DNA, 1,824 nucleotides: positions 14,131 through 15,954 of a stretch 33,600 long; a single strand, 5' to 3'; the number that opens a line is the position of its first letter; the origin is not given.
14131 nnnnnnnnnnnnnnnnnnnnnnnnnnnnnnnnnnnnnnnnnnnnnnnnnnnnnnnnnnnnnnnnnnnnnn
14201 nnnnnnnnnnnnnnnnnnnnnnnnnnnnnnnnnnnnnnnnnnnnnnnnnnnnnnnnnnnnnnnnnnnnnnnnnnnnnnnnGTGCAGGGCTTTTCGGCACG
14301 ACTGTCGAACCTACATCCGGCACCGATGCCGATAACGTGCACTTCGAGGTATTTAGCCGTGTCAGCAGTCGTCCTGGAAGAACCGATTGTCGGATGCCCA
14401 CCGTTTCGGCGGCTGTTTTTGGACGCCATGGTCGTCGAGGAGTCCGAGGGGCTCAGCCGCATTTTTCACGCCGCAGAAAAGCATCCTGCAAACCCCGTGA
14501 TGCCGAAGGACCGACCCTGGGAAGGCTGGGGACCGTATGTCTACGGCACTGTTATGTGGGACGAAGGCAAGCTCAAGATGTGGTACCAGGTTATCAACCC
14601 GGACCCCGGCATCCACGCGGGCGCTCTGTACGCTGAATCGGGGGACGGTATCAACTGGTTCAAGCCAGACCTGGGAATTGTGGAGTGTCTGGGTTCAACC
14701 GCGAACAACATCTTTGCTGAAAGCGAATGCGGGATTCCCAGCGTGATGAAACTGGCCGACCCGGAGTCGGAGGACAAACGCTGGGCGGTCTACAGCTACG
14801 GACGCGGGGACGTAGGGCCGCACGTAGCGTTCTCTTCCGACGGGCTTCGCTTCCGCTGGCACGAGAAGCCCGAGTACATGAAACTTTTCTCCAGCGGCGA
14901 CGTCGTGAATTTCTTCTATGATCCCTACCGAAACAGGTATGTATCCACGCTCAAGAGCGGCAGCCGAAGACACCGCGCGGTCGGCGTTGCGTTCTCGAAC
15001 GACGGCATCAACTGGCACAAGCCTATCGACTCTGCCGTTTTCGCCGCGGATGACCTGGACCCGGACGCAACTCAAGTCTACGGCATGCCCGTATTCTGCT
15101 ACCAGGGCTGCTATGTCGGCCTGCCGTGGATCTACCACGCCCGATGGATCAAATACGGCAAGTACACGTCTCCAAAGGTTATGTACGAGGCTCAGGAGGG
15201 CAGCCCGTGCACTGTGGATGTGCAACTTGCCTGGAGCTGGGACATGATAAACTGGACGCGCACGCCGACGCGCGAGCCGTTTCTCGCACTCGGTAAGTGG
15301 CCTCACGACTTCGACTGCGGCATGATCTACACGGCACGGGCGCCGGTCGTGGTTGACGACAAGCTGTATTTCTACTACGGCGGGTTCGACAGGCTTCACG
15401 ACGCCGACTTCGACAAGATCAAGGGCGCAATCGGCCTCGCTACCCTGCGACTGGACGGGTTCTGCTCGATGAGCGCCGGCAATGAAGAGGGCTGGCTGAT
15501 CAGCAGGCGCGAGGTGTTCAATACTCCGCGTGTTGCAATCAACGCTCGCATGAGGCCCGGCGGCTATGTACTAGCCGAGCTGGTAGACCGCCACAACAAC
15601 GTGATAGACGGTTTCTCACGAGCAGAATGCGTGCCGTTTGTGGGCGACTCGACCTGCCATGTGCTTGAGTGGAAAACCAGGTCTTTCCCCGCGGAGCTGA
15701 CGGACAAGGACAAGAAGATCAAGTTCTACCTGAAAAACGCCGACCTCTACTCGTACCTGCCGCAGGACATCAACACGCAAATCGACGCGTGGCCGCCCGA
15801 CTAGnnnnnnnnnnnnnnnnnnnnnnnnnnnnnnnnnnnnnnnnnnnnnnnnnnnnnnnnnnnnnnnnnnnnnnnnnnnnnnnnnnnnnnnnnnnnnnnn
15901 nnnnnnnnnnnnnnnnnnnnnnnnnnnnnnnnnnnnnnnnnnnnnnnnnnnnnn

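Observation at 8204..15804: Three tandem TMTC-like GT-C/TPR glycosyltransferases plus a DPM1/GtrB-like GT2: candidate bacterial protein O-glycosylation module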

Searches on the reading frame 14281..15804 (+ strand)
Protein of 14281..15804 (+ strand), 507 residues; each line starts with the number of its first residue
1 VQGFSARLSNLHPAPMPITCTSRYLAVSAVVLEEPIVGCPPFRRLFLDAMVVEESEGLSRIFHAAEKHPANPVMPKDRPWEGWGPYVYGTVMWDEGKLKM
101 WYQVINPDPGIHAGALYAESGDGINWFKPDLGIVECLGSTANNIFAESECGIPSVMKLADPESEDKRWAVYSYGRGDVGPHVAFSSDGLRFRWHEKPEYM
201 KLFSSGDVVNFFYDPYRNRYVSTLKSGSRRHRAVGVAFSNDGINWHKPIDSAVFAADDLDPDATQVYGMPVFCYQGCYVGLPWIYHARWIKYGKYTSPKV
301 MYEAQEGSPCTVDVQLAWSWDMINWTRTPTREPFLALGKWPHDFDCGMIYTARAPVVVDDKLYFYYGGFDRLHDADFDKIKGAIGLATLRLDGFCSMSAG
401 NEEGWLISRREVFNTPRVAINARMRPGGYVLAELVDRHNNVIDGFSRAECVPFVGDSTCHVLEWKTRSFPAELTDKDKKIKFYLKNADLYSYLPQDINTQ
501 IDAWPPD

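Call 4: search_protein_families(library=pfam, proteins=[window:14281-15804:+], max_evalue=0.01)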
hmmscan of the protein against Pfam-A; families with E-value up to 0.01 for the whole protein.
window:14281-15804:+ (507 aa): 0 families

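Call 6: search_protein_families(library=ncbifam, proteins=[window:14281-15804:+], max_evalue=0.01)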
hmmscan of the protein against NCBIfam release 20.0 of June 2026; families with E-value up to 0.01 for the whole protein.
window:14281-15804:+ (507 aa): 0 families

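Call 20: find_homologous_proteins(query=window:14281-15804:+, max_evalue=0.001)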
Query window:14281-15804:+ (507 aa): 778 proteins with E <= 0.001 among 8000 candidates; the best 120 are listed.
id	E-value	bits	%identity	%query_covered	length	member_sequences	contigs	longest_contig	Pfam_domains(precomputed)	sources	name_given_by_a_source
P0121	6.4e-296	1000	84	95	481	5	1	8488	-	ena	-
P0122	3.5e-276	935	83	90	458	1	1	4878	-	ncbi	-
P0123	2.0e-272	923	77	95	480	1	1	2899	-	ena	-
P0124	2.6e-268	909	77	94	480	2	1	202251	-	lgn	-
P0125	7.4e-267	904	78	93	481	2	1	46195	-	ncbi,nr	ncbi:MAG: hypothetical protein QHI38_02680 [Armatimonadota bacterium]|nr:hypothetical protein [Armat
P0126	9.2e-254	861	74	93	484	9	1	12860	-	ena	-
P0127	4.7e-217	740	67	93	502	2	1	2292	-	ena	-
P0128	8.5e-217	739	67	93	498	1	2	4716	-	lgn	-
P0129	1.3e-216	739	66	95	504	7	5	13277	-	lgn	-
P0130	2.3e-215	734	65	93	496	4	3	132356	-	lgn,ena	-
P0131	4.6e-214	730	65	94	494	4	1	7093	-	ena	-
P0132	1.2e-213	729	67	93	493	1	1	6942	-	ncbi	-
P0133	2.3e-213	728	66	93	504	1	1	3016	-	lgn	-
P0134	3.6e-213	727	66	93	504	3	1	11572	-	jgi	-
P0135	2.5e-212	724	64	97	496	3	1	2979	-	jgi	jgi:hypothetical protein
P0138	4.1e-211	720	64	93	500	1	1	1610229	-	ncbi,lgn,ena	-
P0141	3.8e-210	717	66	93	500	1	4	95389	PF22847.3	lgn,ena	-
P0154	3.1e-207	708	62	95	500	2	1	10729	PF22847.3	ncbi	-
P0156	6.2e-207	707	63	94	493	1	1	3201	PF22847.3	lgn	-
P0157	1.0e-206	706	66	94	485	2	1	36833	PF22847.3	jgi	-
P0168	1.0e-204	699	65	94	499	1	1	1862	PF22847.3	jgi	jgi:hypothetical protein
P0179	6.0e-202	690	64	93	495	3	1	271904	PF00251.27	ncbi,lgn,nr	ncbi:MAG: hypothetical protein QHH26_06790 [Armatimonadota bacterium]|nr:hypothetical protein [Armat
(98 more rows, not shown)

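Call 37: search_protein_families(library=pfam, proteins=[window:14281-15804:+], max_evalue=10)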
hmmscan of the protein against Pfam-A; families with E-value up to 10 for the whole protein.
window:14281-15804:+ (507 aa): 0 families

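Call 48: search_solved_structures(query=window:14281-15804:+, max_evalue=10)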
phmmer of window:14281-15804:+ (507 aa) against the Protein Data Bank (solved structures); distinct sequences matched with E-value up to 10: 0.

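Call 49: search_protein_families(library=pfam, proteins=[P0141, P0154, P0157, P0179, P0168, P0156], max_evalue=1)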
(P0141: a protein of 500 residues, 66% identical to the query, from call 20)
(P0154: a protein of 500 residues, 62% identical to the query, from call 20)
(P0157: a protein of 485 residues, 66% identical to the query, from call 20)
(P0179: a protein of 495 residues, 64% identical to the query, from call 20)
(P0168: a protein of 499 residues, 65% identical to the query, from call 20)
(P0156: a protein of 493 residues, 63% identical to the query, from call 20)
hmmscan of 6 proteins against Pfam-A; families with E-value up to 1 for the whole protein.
P0141 (500 aa): 0 families

P0154 (500 aa): 0 families

P0157 (485 aa): 0 families

P0179 (495 aa): 3 families
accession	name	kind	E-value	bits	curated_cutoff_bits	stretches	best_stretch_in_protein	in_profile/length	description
PF00251.26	Glyco_hydro_32N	-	1.7e-05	25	22.1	2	305-362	43-94/307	Glycosyl hydrolases family 32 N-terminal domain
PF10243.14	MIP-T3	-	0.012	16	23.4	1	22-71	13-62/113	Microtubule-binding protein MIP-T3 CH-like domain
PF21606.3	BgaA-like_CBM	-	0.11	12.9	27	1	202-240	22-63/160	Beta-galactosidase-like, Galactose-binding domain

P0168 (499 aa): 0 families

P0156 (493 aa): 2 families
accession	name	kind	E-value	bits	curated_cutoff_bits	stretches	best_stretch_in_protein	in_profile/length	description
PF00754.31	F5_F8_type_C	-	0.045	14.3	28.2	0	172-212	69-113/127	F5/8 type C domain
PF15792.10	LAS2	-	0.14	12.9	27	1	140-193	5-57/74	Lung adenoma susceptibility protein 2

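Call 51: search_solved_structures(query=A5, max_evalue=10, show_alignments=1)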
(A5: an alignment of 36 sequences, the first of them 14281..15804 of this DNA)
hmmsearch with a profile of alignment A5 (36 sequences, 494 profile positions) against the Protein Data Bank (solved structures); distinct sequences matched with E-value up to 10: 18.
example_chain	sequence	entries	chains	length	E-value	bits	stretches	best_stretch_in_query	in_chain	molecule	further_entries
4onz_A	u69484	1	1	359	3e-06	29.4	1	81-179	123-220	putative glycoside hydrolase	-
7fip_A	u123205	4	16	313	0.0007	21.6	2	300-359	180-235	Beta-1,2-mannobiose phosphorylase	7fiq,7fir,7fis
5a7v_B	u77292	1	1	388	0.061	15.2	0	86-193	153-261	PUTATIVE GLYCOSIDASE PH117-RELATED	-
5a7v_A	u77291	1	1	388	0.062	15.2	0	86-193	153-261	PUTATIVE GLYCOSIDASE PH117-RELATED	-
4z9p_A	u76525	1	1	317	0.19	13.5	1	17-80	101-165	Nucleoprotein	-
4ypi_C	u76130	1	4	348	0.22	13.3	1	17-80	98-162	Nucleoprotein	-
9l94_f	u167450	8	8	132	0.23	13.2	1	24-85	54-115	Large ribosomal subunit protein uL14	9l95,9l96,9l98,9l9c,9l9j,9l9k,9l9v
4zta_A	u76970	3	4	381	0.25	13.1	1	17-80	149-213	Polymerase cofactor VP35,Nucleoprotein | Polymerase cofactor VP35,Nucleoprotein fusion protein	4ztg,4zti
5z9w_A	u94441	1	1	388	0.25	13.1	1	17-80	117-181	Ebolavirus nucleoprotein (residues 19-406)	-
6c54_A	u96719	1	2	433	0.3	12.9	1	17-80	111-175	Nucleoprotein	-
6nut_A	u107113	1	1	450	0.32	12.8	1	17-80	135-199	Nucleoprotein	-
6oaf_A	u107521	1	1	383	0.33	12.8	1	18-80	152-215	Polymerase cofactor VP35,Nucleoprotein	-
4u6d_A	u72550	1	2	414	0.47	12.2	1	316-355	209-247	Conserved hypothetical periplasmic protein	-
9zv0_H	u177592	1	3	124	0.47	12.2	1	316-354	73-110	H91 Fab Heavy Chain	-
1ffk_H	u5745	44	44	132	0.55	12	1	26-86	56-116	RIBOSOMAL PROTEIN L14 | 50S ribosomal protein L14P | RPL14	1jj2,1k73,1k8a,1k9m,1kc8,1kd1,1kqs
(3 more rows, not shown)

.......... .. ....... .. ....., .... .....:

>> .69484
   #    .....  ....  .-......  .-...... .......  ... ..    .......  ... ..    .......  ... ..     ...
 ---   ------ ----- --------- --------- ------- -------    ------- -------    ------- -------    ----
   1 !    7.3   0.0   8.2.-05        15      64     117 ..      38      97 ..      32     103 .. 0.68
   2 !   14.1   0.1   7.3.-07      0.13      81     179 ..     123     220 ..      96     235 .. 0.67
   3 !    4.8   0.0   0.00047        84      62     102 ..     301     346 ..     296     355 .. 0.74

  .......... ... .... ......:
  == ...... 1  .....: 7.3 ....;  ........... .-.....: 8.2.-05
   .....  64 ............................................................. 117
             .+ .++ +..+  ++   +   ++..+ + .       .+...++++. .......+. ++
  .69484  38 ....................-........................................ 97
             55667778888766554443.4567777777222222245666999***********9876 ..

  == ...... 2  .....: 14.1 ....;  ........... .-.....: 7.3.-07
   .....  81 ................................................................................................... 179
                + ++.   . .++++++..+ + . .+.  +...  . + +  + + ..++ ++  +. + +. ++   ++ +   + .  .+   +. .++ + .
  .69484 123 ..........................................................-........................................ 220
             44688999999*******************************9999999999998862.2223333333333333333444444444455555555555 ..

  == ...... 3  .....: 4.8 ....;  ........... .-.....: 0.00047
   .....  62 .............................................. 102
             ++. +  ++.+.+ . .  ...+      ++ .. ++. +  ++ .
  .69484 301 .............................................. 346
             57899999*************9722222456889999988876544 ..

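Call 52: find_encoding_contigs(protein=P0138, flank=8000, max_places=2)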
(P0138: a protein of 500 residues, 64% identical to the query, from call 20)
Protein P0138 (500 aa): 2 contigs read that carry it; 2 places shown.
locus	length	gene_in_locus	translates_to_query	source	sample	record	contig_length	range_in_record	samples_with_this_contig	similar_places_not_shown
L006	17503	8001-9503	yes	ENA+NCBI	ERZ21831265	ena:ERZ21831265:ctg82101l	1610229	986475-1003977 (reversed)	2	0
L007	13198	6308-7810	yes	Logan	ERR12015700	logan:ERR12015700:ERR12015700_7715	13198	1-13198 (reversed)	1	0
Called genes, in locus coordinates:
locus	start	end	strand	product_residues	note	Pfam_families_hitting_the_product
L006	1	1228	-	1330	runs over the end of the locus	PF08126:Propeptide_C25, PF01364:Peptidase_C25, PF03785:Peptidase_C25_C (weak), PF16656:Pur_ac_phosph_N (weak)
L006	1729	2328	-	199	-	PF13489:Methyltransf_23, PF13649:Methyltransf_25, PF08241:Methyltransf_11, PF08242:Methyltransf_12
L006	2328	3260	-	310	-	PF00535:Glycos_transf_2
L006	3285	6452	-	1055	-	PF13514:AAA_27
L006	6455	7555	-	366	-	PF00149:Metallophos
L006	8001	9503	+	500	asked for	-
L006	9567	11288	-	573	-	-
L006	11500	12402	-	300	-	PF13353:Fer4_12 (weak), PF13237:Fer4_10, PF00037:Fer4 (weak), PF12837:Fer4_6 (weak), PF12838:Fer4_7, PF13187:Fer4_9 (weak), PF04055:Radical_SAM, PF13353:Fer4_12 (weak), +3 more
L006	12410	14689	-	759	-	PF02901:PFL-like, PF01228:Gly_radical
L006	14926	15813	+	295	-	PF12833:HTH_18, PF00165:HTH_AraC (weak)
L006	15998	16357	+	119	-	PF13338:AbiEi_4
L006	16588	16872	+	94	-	-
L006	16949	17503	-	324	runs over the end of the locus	PF02653:BPD_transp_2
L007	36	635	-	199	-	PF13489:Methyltransf_23, PF13649:Methyltransf_25, PF08241:Methyltransf_11, PF08242:Methyltransf_12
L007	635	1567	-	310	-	PF00535:Glycos_transf_2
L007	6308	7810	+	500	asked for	-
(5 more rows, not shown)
